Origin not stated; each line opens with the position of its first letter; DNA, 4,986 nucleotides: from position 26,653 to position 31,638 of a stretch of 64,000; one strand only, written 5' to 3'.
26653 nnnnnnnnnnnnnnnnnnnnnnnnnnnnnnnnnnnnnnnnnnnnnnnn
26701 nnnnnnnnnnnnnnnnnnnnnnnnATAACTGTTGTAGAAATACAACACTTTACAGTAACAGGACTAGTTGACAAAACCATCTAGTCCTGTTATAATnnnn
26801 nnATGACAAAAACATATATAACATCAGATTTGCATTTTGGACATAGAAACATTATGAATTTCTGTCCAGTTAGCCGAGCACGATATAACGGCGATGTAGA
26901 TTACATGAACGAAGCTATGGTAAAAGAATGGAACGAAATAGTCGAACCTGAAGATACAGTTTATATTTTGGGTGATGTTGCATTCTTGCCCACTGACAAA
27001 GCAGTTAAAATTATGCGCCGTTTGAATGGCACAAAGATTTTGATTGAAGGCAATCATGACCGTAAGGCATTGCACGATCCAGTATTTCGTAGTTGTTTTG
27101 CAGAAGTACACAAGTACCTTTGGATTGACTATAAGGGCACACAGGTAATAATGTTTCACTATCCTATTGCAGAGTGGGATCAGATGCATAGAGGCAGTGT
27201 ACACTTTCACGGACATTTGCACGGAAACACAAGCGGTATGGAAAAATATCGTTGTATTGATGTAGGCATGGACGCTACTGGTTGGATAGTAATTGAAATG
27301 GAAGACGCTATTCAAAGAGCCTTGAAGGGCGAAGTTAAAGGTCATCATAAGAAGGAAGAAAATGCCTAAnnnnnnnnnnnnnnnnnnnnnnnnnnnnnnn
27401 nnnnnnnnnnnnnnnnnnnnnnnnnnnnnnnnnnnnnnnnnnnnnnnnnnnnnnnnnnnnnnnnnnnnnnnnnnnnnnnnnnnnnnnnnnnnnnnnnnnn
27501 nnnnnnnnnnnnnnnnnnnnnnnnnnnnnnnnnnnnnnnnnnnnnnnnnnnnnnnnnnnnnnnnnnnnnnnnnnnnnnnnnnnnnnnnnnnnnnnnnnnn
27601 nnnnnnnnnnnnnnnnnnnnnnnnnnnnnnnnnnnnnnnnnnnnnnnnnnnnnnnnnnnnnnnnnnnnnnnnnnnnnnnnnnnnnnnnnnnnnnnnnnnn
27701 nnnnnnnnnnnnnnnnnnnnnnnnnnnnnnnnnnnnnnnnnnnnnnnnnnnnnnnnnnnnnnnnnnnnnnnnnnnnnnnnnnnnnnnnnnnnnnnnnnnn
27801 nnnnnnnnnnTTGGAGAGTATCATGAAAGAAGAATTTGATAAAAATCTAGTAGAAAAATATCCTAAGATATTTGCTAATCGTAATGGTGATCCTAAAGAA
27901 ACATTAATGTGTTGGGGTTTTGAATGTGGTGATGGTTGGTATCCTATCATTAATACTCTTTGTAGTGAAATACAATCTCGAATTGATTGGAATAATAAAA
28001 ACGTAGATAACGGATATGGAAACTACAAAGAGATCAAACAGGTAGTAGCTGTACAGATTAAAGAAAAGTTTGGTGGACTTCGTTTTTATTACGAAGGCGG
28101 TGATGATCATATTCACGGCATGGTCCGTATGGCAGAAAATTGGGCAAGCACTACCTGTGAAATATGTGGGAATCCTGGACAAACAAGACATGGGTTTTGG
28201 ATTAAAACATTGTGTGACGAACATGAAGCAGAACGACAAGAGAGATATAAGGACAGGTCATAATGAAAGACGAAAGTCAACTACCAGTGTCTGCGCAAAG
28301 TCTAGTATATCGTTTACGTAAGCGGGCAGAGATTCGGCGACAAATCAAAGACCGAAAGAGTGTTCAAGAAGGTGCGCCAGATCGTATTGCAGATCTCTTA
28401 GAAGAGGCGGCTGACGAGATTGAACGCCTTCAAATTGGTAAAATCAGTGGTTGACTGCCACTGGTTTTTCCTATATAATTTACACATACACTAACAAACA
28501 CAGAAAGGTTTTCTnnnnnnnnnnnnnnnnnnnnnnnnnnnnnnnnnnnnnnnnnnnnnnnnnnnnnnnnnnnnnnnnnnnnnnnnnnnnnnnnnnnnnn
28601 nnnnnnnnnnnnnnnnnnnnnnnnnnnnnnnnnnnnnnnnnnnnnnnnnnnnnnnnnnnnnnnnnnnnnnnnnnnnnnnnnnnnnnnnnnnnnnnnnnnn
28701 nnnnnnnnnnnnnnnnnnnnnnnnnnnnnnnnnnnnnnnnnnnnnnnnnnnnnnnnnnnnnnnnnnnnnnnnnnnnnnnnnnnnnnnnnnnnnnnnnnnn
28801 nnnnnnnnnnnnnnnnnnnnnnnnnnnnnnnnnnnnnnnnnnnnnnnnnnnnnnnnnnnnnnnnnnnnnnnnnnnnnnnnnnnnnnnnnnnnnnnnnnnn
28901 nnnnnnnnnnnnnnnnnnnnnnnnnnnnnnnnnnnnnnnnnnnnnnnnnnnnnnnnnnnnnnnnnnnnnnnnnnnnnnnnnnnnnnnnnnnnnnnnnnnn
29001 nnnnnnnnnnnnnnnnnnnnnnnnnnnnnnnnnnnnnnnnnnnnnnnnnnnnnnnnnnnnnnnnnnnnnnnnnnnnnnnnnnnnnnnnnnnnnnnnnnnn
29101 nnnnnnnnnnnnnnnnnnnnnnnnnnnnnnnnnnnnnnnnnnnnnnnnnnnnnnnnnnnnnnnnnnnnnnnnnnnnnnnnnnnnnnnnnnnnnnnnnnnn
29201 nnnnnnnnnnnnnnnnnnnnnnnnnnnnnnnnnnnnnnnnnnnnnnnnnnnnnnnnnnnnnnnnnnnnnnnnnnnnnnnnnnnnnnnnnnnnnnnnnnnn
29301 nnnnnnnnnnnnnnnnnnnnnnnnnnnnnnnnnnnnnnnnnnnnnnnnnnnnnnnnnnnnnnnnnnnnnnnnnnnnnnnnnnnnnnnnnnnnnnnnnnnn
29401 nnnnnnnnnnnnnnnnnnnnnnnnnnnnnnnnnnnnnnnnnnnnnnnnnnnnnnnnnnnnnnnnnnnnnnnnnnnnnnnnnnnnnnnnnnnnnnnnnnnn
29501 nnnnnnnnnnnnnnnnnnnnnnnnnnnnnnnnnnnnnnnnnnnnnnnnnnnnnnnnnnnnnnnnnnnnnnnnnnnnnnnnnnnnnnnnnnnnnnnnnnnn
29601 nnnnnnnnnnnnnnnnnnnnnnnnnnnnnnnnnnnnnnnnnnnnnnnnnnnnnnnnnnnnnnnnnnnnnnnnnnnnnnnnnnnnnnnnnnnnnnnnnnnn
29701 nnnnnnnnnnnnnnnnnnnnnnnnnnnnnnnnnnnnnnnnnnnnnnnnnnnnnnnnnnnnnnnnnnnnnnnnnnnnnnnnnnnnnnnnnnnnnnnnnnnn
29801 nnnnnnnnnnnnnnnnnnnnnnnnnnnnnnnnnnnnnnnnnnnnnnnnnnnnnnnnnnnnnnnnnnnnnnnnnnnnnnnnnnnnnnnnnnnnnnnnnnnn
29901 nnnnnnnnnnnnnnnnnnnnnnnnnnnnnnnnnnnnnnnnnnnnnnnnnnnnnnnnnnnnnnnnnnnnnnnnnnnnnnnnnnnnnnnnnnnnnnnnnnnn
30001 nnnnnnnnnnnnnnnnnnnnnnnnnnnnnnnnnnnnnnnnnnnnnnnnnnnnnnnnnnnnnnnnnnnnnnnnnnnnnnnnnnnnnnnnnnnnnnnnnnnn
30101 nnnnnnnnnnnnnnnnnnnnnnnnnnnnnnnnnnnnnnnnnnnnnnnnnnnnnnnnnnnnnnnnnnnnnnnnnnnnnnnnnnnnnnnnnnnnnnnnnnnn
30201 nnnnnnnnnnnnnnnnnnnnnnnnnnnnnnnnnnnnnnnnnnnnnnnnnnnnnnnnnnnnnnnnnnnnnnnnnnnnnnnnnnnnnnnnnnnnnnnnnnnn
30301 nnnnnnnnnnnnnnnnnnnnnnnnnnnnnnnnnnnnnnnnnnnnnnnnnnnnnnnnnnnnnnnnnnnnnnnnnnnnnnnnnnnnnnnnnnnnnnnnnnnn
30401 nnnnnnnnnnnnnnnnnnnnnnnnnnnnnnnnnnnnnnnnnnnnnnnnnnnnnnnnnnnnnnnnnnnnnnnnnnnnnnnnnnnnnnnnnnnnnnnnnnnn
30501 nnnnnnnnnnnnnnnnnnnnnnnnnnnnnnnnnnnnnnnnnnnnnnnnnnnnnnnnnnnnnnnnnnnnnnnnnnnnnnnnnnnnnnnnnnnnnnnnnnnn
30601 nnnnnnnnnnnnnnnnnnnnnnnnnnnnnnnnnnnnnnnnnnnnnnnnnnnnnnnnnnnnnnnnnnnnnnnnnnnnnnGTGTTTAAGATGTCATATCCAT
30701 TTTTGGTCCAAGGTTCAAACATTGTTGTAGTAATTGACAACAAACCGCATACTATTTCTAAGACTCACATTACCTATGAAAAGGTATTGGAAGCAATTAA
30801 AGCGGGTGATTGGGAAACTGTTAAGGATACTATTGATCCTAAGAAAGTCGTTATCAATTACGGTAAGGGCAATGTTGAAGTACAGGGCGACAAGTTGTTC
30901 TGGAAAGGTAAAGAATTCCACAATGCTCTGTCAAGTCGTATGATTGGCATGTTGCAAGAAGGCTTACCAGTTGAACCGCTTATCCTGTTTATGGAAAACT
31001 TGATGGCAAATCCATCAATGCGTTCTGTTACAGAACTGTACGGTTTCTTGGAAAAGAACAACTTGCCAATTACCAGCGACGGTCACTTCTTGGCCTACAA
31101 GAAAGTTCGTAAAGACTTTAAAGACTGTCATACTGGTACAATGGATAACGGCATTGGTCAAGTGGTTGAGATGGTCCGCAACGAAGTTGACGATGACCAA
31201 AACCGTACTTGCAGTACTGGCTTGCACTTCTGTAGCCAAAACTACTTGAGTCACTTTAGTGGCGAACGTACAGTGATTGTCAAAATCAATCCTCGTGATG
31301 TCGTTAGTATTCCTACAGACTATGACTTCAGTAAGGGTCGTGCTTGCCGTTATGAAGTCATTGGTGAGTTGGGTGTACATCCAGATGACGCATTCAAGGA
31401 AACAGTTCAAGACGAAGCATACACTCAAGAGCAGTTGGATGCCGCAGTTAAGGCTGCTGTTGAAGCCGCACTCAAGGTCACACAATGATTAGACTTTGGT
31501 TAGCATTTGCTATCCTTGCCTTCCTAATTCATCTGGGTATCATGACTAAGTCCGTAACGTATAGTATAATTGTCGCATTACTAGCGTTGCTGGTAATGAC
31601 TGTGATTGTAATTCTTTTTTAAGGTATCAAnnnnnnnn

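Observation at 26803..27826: Split nucleic-acid end-healing system: calcineurin-like phosphoesterase followed by T4 Pnk-like 5'-kinase, preceded by an AAA ATPase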

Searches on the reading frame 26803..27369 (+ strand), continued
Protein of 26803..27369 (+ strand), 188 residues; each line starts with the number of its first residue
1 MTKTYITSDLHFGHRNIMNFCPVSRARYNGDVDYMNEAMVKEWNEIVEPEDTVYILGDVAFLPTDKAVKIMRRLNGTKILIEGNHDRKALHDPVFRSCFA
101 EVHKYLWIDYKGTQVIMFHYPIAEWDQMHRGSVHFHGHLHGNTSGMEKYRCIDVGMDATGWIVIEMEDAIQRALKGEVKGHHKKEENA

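Call 98: search_dna_similar(query=window:26803-27369:+, collection=phages, mode=protein, max_rows=40, max_evalue=0.000001, rows=spread)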
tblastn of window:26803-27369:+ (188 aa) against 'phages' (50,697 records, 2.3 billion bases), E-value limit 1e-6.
Records with a match: 1572; places in all: 1607; records where one place covers at least 80% of the query: 1499.
Best place of each record, by identity: <60% 1572.
By first word of the organism name: Vibrio 430; Escherichia 227; Pseudomonas 189; Staphylococcus 120; Enterococcus 76; Bacillus 57; Listeria 56; Klebsiella 39; Streptomyces 30; Campylobacter 28; and 60 more.
By host as written in the record: - 424; Escherichia coli 75; Pseudomonas aeruginosa 52; Listeria monocytogenes 45; Staphylococcus aureus 39; Vibrio harveyi BAA-1116 36; Escherichia coli K-12 MG1655 30; Pseudomonas aeruginosa PAO1 29; and 360 more.
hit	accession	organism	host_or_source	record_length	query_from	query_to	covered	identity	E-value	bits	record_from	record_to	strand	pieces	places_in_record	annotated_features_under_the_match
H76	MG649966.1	Vibrio phage Ceto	Vibrio harveyi BAA-1116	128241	5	174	90%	42.9%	2e-34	133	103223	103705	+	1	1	hypothetical protein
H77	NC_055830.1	Vibrio phage Chester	Vibrio harveyi BAA-1116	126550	5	174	90%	38.8%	1e-28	117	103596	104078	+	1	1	phosphoesterase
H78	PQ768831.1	Vibrio phage Skimmer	Vibrio campbellii BB120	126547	5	167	87%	39.6%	4e-30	121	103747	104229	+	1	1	hypothetical protein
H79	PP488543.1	Escherichia phage BP9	Escherichia coli SL19-2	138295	3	174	91%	36.3%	2e-26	110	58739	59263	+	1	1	hypothetical protein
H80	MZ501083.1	Escherichia phage JohannBauhin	Escherichia coli K-12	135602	3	174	91%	35.8%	2e-24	104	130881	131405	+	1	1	putative phosphoresterase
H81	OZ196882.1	Vibrio phage PS17B-2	Seawater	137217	5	163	85%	38.5%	2e-28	116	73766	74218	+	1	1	phosphoesterase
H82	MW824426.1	Vibrio phage 70E37.6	Vibrio crassostreae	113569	2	160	85%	38.1%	5e-26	109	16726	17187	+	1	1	hypothetical protein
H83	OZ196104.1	Vibrio phage D376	Seawater and oysters mix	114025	2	160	85%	38.1%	5e-26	109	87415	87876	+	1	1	phosphoesterase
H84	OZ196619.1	Vibrio phage D219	Seawater and oysters mix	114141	2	160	85%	38.1%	5e-26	109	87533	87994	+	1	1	phosphoesterase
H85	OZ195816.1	Vibrio phage D118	Seawater and oysters mix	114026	2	160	85%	38.1%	8e-26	108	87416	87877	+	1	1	phosphoesterase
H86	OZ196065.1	Vibrio phage D245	Seawater and oysters mix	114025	2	160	85%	38.1%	8e-26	108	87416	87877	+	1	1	phosphoesterase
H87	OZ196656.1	Vibrio phage D130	Seawater and oysters mix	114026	2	160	85%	38.1%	8e-26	108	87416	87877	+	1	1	phosphoesterase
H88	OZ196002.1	Vibrio phage D322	Seawater and oysters mix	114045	2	160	85%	38.1%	8e-26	108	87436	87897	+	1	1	phosphoesterase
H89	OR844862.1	Escherichia phage ECO121 2-1-1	Escherichia coli O121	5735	3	174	91%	35.2%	1e-23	102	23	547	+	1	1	record has no annotation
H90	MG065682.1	Campylobacter phage A112b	Campylobacter jejuni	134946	3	174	91%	34.6%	2e-23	101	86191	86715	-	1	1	record has no annotation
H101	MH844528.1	Staphylococcus phage 812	Staphylococcus sp.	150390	2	173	91%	32.2%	2e-14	76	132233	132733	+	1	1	phosphoesterase | hypothetical protein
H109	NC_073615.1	Pseudomonas phage HJ01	Pseudomonas aeruginosa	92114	1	157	84%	31.3%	3e-18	87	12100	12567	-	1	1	phosphohydrolase | hypothetical protein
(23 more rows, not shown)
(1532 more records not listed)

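Call 99: get_annotated_region(hit=H80, flank=3500)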
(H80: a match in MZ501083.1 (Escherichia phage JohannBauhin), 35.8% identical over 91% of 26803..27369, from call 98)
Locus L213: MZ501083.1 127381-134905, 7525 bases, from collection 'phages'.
description: Escherichia phage JohannBauhin, complete genome.
organism: Escherichia phage JohannBauhin (NCBI taxid 2852025)
taxonomy: Viruses; Duplodnaviria; Heunggongvirae; Uroviricota; Caudoviricetes; Vequintavirinae; Vequintavirus; Vequintavirus slur16
host: Escherichia coli K-12; source: sewage plant inflow; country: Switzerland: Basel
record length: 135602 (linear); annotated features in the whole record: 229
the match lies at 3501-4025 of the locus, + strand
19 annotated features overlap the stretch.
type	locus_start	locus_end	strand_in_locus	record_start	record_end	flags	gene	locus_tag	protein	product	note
CDS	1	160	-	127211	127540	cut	-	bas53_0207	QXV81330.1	hypothetical protein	-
CDS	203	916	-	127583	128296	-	-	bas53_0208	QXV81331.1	hypothetical protein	-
CDS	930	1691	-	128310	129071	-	-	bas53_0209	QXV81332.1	sirtuin domain NAD-dependent deacetylase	-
CDS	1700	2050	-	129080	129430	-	-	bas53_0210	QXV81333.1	hypothetical protein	-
CDS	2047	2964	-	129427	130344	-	-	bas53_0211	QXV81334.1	RNA ligase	-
CDS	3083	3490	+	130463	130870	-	-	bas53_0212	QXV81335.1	polynucleotide kinase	-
CDS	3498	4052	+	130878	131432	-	-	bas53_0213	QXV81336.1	putative phosphoresterase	-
CDS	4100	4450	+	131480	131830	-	-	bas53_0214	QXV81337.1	putative transcriptional regulator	-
CDS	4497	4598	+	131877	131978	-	-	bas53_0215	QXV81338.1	hypothetical protein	-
CDS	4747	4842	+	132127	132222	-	-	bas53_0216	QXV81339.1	hypothetical protein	-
CDS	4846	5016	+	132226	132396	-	-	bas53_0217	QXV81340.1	hypothetical protein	-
CDS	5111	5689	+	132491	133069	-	-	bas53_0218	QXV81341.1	hypothetical protein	-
CDS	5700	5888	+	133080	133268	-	-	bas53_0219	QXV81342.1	hypothetical protein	-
CDS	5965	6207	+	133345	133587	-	-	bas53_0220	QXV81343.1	hypothetical protein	-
CDS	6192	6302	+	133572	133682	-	-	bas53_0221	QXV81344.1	hypothetical protein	-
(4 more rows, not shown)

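Call 100: get_annotated_region(hit=H101, flank=3500)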
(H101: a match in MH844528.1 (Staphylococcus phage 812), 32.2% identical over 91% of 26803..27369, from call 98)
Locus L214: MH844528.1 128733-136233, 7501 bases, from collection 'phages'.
description: Staphylococcus phage 812, complete genome.
organism: Staphylococcus phage 812 (NCBI taxid 307898)
taxonomy: Viruses; Duplodnaviria; Heunggongvirae; Uroviricota; Caudoviricetes; Herelleviridae; Twortvirinae; Kayvirus
host: Staphylococcus sp.; source: -; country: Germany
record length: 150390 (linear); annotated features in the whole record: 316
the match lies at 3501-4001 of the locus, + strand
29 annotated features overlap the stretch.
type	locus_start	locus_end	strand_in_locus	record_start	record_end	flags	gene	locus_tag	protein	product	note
CDS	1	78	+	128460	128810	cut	-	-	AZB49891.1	hypothetical protein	812_184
CDS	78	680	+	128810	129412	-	-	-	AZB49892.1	putative endonuclease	812_185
CDS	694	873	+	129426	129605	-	-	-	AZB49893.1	hypothetical protein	812_186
regulatory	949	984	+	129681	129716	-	-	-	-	promoter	-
CDS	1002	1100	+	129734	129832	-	-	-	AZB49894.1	hypothetical protein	812_187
CDS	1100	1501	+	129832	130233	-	-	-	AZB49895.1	putative membrane-associated protein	812_188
CDS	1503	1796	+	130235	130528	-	-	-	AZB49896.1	hypothetical protein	812_189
CDS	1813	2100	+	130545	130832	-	-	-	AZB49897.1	putative membrane-associated protein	812_190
CDS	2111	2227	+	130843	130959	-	-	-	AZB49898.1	putative transcription factor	812_191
CDS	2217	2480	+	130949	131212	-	-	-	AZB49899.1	putative membrane-associated protein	812_192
regulatory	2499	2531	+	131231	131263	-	-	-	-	promoter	-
CDS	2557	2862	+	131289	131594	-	-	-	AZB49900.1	hypothetical protein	812_193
CDS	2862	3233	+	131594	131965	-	-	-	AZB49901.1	putative membrane-associated protein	812_194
CDS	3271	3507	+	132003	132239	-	-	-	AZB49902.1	hypothetical protein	812_195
CDS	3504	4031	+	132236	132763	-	-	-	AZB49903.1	phosphoesterase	812_196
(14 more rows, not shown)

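Call 101: get_annotated_region(hit=H109, flank=3500)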
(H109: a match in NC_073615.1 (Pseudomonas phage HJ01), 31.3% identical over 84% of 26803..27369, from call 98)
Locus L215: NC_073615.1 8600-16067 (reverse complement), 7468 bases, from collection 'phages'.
description: Pseudomonas phage HJ01, complete genome.
organism: Pseudomonas phage HJ01 (NCBI taxid 3018995)
taxonomy: Viruses; Duplodnaviria; Heunggongvirae; Uroviricota; Caudoviricetes; Pakpunavirus
host: Pseudomonas aeruginosa; source: pig farm; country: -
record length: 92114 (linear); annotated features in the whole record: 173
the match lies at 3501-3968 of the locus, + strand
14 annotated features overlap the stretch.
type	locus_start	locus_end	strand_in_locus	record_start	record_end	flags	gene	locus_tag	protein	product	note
CDS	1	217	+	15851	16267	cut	-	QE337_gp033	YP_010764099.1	dCMP deaminase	-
CDS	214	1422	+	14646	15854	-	-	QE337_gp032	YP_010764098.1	DNA ligase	-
CDS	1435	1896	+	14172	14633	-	-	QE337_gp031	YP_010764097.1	hypothetical protein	-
CDS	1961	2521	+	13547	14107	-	-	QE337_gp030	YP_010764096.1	cell wall hydrolyse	cell wall hydrolyses involved in spore germination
CDS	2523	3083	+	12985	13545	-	-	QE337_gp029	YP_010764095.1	hypothetical protein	-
CDS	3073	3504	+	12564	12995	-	-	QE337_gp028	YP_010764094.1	hypothetical protein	-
CDS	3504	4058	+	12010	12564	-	-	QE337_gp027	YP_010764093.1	phosphohydrolase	phosphohydrolase (MutT/nudix family protein)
CDS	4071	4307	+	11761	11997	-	-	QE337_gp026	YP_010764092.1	hypothetical protein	-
CDS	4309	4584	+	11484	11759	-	-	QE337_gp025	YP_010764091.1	hypothetical protein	-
CDS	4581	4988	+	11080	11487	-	-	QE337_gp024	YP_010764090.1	hypothetical protein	-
CDS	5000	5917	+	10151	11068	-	-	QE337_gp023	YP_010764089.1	hypothetical protein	-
CDS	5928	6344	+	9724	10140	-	-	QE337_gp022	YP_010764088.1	hypothetical protein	-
CDS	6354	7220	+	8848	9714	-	-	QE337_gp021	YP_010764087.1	ribose-phosphate pyrophosphokinase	-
CDS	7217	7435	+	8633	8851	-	-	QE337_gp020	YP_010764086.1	hypothetical protein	-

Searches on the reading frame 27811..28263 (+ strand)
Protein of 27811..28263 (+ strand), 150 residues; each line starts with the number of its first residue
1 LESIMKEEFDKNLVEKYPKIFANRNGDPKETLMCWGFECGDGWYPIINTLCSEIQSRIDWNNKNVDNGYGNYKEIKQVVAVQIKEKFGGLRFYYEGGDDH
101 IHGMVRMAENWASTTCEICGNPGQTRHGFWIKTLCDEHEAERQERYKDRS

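Call 3: search_protein_families(library=pfam, proteins=[window:27811-28263:+], max_evalue=0.1)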
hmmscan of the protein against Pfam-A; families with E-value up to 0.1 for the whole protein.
window:27811-28263:+ (150 aa): 1 family
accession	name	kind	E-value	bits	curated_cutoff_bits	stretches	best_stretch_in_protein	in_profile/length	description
PF23375.1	DUF7094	-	0.036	14.8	27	0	62-102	56-96/108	Family of unknown function (DUF7094)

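Call 4: search_protein_families(library=phrogs, proteins=[window:27811-28263:+], max_evalue=0.001)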
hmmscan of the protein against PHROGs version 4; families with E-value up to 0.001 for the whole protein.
window:27811-28263:+ (150 aa): 0 families

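Call 97: search_protein_families(library=ncbifam, proteins=[window:27823-28263:+], max_evalue=0.01)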
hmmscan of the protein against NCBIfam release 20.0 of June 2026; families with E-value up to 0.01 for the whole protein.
window:27823-28263:+ (146 aa): 0 families

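Call 106: search_solved_structures(query=window:27823-28263:+, max_evalue=5)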
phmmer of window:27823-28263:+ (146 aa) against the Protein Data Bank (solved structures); distinct sequences matched with E-value up to 5: 1.
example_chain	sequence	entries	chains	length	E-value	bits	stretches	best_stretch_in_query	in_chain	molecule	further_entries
5xce_A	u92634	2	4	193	1.3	12.6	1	13-51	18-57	Vacuolar protein sorting-associated protein 29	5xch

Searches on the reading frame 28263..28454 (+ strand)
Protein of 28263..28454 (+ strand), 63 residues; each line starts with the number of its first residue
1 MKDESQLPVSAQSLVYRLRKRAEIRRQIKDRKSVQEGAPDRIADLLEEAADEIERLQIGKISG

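Call 3: search_protein_families(library=pfam, proteins=[window:28263-28454:+], max_evalue=0.1)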
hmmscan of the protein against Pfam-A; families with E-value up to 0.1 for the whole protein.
window:28263-28454:+ (63 aa): 1 family
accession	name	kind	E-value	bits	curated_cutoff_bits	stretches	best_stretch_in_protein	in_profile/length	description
PF18557.6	NepR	-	0.0055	16.8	25.7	1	34-49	16-31/35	Anti-sigma factor NepR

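Call 4: search_protein_families(library=phrogs, proteins=[window:28263-28454:+], max_evalue=0.001)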
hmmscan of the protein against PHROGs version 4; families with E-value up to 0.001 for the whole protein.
window:28263-28454:+ (63 aa): 0 families

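Call 97: search_protein_families(library=ncbifam, proteins=[window:28263-28454:+], max_evalue=0.01)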
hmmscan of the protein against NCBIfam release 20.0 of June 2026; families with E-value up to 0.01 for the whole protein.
window:28263-28454:+ (63 aa): 0 families

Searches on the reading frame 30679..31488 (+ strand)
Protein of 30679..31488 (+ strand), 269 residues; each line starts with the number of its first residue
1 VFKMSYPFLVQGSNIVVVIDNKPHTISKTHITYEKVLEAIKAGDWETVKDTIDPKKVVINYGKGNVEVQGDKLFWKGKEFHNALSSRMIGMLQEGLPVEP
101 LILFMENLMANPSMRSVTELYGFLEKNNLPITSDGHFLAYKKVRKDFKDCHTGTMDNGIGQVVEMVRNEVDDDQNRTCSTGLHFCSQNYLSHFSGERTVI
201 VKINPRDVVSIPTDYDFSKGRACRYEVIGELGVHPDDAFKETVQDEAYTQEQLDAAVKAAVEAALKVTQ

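Call 3: search_protein_families(library=pfam, proteins=[window:30679-31488:+], max_evalue=0.1)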
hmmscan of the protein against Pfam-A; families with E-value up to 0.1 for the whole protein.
window:30679-31488:+ (269 aa): 2 families
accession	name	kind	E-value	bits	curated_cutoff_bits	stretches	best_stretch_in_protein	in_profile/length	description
PF02833.19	DHHA2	-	0.0063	17.3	27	1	142-185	18-61/126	DHHA2 domain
PF24703.2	DUF7666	-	0.036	15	27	1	138-194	2-48/95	Domain of unknown function (DUF7666)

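Call 4: search_protein_families(library=phrogs, proteins=[window:30679-31488:+], max_evalue=0.001)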
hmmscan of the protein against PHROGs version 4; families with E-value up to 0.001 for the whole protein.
window:30679-31488:+ (269 aa): 5 families
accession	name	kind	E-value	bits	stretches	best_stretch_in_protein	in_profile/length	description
phrog_609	-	lysis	1.4e-80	272.6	1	4-231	815-1044/1055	RIIB lysis inhibitor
phrog_3803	-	lysis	5.6e-52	178.6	1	2-229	275-510/530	RIIB lysis inhibitor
phrog_11221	-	lysis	2.1e-47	163.5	1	15-257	16-263/543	RIIB lysis inhibitor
phrog_36818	-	lysis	1e-46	159.6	1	93-231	2-145/163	RIIB lysis inhibitor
phrog_2886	-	lysis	3.2e-37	129.7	1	116-240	212-341/552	RIIB lysis inhibitor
